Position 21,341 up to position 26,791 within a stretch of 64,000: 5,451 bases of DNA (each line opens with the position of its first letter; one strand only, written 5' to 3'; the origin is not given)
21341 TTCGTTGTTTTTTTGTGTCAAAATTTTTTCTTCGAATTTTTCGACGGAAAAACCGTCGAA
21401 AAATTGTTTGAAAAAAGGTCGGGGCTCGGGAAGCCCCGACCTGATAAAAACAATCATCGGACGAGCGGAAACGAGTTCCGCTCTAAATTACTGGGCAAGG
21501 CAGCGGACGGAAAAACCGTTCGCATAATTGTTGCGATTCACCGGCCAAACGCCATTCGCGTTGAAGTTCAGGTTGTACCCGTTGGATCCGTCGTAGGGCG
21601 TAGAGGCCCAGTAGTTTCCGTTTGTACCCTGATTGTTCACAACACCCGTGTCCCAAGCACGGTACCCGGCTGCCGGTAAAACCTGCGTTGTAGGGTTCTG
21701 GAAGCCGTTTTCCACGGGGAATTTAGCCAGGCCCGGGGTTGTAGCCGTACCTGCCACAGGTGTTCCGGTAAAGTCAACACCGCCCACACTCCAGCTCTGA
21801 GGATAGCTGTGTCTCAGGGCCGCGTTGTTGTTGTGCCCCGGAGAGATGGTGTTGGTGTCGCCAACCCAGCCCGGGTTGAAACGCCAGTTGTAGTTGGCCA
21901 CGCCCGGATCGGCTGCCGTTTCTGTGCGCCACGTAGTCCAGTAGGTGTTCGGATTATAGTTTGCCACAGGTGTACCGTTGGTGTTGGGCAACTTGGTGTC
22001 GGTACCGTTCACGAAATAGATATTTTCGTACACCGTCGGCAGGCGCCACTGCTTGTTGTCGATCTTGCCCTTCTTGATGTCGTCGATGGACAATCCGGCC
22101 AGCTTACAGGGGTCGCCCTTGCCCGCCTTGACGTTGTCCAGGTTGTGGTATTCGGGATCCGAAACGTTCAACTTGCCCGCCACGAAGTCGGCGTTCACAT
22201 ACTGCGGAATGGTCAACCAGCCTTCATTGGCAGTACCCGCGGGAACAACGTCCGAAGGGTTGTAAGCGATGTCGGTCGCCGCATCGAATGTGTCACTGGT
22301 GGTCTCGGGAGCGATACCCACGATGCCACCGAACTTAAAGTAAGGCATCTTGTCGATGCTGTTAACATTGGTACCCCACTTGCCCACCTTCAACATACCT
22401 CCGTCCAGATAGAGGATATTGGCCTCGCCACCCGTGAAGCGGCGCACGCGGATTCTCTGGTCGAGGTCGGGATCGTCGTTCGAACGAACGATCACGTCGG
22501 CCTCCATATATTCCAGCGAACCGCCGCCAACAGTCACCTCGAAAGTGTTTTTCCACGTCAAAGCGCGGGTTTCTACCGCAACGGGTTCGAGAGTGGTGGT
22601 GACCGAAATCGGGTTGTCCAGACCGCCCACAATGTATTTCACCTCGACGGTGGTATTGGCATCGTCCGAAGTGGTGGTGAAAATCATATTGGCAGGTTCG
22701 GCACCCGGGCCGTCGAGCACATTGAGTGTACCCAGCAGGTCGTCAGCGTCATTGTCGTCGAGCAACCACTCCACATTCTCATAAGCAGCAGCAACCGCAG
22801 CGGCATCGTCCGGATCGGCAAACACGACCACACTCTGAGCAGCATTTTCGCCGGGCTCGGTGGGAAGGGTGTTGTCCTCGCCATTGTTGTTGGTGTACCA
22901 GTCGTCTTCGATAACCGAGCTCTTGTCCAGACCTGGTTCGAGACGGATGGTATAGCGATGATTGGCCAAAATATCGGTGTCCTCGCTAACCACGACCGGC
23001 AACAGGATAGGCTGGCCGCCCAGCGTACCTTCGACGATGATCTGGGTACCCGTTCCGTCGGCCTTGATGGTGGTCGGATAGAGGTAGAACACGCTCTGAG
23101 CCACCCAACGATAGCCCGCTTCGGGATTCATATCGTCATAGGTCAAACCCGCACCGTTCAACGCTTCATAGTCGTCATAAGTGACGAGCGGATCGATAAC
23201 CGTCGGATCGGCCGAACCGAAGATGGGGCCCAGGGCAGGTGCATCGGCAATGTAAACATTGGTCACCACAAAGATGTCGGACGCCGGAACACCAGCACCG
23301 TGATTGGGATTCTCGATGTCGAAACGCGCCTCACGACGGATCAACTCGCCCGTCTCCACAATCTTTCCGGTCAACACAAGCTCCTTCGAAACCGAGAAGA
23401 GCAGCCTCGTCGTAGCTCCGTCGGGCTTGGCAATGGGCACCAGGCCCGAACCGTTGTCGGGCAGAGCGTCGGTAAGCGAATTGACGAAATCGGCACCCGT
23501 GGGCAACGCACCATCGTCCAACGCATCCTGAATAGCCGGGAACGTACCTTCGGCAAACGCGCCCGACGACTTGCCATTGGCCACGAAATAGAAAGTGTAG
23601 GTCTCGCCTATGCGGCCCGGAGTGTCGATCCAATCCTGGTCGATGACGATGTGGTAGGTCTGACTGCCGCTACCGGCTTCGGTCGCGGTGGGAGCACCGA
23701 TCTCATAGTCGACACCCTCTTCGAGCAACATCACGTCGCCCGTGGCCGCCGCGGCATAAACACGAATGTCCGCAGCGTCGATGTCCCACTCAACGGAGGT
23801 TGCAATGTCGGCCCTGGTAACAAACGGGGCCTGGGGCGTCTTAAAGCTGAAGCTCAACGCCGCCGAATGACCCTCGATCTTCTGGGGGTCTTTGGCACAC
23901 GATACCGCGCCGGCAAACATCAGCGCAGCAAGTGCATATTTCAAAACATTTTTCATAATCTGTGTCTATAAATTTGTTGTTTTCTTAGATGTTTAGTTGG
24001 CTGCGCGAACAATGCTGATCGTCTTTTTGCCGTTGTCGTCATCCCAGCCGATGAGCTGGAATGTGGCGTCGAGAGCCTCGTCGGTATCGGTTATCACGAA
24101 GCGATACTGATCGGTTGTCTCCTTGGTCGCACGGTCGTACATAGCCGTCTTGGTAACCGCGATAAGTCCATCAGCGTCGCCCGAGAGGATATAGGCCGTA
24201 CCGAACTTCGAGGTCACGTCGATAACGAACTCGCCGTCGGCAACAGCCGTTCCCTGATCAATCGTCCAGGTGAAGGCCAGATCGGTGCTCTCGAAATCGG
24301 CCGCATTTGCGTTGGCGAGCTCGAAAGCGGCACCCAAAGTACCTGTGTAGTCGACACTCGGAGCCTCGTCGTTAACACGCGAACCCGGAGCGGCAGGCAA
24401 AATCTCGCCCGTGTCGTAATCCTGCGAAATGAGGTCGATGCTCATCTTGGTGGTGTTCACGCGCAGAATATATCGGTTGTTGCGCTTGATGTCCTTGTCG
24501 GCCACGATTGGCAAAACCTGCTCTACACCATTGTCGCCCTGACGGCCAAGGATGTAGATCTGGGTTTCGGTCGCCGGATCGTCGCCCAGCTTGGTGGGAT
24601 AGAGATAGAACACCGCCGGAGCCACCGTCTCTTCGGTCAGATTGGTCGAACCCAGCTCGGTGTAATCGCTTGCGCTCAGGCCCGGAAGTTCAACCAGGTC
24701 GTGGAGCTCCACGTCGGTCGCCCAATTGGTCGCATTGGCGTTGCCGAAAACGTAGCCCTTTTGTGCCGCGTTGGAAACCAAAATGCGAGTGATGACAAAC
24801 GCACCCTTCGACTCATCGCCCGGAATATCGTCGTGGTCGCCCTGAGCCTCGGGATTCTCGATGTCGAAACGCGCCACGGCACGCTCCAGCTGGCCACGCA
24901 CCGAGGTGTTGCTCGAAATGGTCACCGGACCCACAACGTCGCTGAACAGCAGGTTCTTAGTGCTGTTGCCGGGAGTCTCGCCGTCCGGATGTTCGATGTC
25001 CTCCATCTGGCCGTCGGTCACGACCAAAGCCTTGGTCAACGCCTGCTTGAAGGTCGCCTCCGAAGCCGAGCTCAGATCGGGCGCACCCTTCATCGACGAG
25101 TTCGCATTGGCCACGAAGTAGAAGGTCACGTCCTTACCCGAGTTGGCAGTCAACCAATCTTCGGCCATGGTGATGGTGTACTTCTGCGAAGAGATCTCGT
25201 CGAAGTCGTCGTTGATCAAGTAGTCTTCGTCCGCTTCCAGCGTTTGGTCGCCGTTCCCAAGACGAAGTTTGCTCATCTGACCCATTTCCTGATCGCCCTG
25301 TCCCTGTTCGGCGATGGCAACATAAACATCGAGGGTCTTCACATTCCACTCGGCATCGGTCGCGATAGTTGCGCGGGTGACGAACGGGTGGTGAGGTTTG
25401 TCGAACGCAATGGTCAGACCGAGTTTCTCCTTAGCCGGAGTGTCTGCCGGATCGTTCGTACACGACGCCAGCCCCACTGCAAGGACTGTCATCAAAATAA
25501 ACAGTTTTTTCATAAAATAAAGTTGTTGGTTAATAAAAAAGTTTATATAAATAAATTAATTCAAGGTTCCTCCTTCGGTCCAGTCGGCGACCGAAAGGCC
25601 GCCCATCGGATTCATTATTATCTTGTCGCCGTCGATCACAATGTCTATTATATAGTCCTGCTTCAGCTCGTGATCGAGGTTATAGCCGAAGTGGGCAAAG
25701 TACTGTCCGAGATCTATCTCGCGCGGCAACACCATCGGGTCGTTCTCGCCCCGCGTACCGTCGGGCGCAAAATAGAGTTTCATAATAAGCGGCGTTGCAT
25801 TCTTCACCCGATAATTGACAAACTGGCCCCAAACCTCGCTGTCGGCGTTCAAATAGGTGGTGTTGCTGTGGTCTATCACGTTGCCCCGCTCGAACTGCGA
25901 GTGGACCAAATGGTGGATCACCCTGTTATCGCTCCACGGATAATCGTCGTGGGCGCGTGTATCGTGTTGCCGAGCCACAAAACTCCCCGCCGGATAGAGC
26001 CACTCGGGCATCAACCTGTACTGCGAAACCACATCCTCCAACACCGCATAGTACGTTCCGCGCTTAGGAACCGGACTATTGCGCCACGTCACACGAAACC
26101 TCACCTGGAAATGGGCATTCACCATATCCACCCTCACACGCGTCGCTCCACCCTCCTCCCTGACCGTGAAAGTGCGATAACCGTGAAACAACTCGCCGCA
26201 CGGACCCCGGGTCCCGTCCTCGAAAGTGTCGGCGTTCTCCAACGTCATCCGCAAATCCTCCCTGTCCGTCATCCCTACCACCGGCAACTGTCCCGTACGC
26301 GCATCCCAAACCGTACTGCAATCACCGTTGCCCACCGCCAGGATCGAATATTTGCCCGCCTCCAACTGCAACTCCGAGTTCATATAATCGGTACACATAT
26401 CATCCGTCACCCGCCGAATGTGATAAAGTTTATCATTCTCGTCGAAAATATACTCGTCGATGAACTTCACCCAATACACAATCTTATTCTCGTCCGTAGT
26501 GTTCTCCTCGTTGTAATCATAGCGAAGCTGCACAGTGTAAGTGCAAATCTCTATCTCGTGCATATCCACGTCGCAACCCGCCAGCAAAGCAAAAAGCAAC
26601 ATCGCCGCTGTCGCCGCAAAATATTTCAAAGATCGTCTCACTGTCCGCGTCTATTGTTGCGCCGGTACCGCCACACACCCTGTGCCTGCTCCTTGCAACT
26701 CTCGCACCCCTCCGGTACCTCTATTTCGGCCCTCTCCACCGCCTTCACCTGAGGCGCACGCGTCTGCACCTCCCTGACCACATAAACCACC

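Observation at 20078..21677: VR is essentially undiversified: 186/187 identical to TR, still carrying 13 AAC-type Asn codons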

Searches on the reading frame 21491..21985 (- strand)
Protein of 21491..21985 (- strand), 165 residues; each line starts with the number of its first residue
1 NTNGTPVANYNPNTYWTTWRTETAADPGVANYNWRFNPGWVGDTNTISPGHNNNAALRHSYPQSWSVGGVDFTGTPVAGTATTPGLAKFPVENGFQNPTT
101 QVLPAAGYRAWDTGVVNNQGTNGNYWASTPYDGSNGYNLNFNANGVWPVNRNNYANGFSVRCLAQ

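Call 31: find_homologous_proteins(query=window:21491-21985:-, max_evalue=0.00001)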
Query seq(165 aa) (165 aa): 18 proteins with E <= 0.00001 among 37 candidates.
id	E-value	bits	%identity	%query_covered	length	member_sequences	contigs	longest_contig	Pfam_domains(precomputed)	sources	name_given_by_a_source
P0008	1.4e-10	59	51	39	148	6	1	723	PF26707.1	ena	-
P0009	3.6e-10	58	56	38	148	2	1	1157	-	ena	-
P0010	4.2e-10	58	54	38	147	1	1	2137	PF26707.1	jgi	jgi:hypothetical protein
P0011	4.4e-10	58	51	42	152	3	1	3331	PF26707.1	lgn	-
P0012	5.6e-10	57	54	38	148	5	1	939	PF26707.1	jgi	jgi:hypothetical protein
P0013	5.9e-10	57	54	38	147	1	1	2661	PF26707.1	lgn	-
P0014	6.0e-10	57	51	38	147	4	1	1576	PF26707.1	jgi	jgi:hypothetical protein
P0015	9.8e-10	57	52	38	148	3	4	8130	PF26707.1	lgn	-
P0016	1.1e-9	56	36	65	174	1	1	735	PF26707.1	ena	-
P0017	1.5e-9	56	51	38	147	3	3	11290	PF26707.1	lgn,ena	-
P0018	1.8e-9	56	58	39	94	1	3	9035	PF26707.1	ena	-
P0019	4.3e-9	55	59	36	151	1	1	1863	PF26707.1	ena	-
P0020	5.7e-9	54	45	55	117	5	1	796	-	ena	-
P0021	1.0e-8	53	52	41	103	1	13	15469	PF26707.1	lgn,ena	-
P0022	3.1e-8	52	58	36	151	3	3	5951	PF26707.1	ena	-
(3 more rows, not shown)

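Call 38: search_protein_families(library=pfam, proteins=[P0008, P0011], max_evalue=1)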
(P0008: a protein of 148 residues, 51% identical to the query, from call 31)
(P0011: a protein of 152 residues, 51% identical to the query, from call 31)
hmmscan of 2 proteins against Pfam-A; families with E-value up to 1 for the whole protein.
P0008 (148 aa): 0 families

P0011 (152 aa): 0 families

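Call 43: find_encoding_contigs(protein=P0017, flank=4000, max_places=2)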
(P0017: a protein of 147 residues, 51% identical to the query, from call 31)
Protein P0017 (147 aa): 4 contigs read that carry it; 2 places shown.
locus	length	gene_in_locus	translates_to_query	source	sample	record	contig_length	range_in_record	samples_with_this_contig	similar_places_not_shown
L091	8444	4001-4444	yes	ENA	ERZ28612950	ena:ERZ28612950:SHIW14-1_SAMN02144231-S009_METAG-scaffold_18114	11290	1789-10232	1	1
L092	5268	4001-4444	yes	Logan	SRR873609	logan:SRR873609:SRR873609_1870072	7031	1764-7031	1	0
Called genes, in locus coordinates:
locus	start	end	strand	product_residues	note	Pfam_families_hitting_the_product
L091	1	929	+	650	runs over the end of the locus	-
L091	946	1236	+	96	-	-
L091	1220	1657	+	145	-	PF08291:Peptidase_M15_3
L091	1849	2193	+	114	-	PF05135:Phage_connect_1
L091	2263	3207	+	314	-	-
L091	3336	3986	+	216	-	-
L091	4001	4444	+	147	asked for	PF26707:DUF8237 (weak)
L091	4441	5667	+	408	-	PF00078:RVT_1 (faint)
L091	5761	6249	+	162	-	PF14301:DUF4376 (weak)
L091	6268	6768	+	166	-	-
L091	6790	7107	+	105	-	PF05521:Phage_HCP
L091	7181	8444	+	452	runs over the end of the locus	PF04860:Phage_portal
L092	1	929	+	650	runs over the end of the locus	-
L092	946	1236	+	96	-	-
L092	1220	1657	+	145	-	PF08291:Peptidase_M15_3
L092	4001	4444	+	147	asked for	PF26707:DUF8237 (weak)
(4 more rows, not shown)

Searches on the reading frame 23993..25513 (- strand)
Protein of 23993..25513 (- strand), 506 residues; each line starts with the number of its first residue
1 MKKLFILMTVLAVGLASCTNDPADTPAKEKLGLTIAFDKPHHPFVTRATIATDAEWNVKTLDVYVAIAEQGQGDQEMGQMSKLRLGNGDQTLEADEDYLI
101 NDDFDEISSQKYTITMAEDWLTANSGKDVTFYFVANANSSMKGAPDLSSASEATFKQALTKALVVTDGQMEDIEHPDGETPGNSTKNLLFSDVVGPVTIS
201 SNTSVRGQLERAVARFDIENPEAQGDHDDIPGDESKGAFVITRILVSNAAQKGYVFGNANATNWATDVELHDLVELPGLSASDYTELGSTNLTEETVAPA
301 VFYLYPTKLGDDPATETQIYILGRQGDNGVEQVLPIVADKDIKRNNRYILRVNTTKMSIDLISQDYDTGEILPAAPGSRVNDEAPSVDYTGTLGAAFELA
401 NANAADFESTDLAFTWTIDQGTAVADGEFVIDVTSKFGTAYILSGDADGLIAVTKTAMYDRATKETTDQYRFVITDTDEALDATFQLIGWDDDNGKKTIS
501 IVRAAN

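Call 8: search_protein_families(library=pfam, proteins=[window:23993-25513:-], max_evalue=0.01)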
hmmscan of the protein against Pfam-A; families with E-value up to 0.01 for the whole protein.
window:23993-25513:- (506 aa): 2 families
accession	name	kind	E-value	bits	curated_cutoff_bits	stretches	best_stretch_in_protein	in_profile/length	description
PF19106.5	DUF5793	-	0.0036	17.9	25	0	391-480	33-126/157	Family of unknown function (DUF5793)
PF06321.17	P_gingi_FimA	-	0.0058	17.3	21.4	0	94-163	45-101/153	Major fimbrial subunit protein (FimA)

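Call 37: search_protein_families(library=ncbifam, proteins=[window:23993-25513:-], max_evalue=0.01)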
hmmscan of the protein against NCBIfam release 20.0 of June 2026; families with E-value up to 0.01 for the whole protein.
window:23993-25513:- (506 aa): 2 families
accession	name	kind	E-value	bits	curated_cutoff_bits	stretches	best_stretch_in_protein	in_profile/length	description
NF038041.1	fim_Mfa1_fam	subfamily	2.6e-10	40.1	130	1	1-265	2-256/495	Mfa1 family fimbria major subunit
NF050142.1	PG1828_fam_lipo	equivalog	0.0013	19.5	50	1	1-24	1-25/59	PG1828 family lipoprotein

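Call 41: find_encoding_contigs(protein=window:23993-25513:-, flank=4000, max_places=10)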
Protein window:23993-25513:- (506 aa): 7 contigs read that carry it; 4 places shown.
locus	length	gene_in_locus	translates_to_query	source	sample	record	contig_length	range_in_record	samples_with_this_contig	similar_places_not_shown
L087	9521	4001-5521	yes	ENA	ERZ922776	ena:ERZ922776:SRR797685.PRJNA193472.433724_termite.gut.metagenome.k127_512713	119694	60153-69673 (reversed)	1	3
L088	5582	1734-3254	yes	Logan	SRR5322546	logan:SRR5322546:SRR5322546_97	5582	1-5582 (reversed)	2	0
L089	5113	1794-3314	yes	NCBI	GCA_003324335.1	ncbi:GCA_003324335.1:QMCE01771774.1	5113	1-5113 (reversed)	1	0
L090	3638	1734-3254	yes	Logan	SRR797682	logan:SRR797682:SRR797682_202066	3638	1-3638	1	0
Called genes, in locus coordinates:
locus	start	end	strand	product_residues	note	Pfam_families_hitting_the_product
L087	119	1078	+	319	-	PF02899:Phage_int_SAM_1 (weak), PF13102:Phage_int_SAM_5, PF00589:Phage_integrase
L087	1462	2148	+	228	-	PF12099:DUF3575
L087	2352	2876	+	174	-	-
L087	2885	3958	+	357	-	PF08842:Mfa2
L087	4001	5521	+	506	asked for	-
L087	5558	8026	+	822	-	-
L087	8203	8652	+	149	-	-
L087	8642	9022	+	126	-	PF22296:bAvd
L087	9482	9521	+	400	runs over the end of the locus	PF00078:RVT_1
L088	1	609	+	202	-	?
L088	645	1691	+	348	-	PF08842:Mfa2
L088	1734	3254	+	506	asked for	-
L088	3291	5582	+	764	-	?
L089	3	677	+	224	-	?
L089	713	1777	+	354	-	PF08842:Mfa2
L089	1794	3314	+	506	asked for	-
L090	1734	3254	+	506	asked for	-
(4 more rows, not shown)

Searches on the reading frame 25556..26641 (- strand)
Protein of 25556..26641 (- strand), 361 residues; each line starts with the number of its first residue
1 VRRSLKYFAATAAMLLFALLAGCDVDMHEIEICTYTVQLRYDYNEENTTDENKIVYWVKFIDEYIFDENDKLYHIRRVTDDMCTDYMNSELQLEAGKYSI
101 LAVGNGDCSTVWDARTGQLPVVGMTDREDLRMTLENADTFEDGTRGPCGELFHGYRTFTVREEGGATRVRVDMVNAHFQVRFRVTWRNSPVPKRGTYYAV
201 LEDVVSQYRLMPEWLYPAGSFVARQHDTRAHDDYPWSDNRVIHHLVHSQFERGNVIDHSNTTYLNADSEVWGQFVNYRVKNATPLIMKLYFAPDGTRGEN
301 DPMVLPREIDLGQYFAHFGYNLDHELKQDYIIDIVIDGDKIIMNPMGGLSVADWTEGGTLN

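Call 8: search_protein_families(library=pfam, proteins=[window:25556-26641:-], max_evalue=0.01)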
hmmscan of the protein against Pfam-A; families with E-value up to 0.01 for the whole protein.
window:25556-26641:- (361 aa): 1 family
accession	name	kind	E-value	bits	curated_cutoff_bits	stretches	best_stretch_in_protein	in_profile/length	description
PF08842.16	Mfa2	-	2.5e-18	67.1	21.2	1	34-197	5-162/277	Fimbrillin-A associated anchor proteins Mfa1 and Mfa2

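Call 37: search_protein_families(library=ncbifam, proteins=[window:25556-26641:-], max_evalue=0.01)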
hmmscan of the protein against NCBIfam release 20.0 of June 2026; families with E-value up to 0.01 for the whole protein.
window:25556-26641:- (361 aa): 0 families
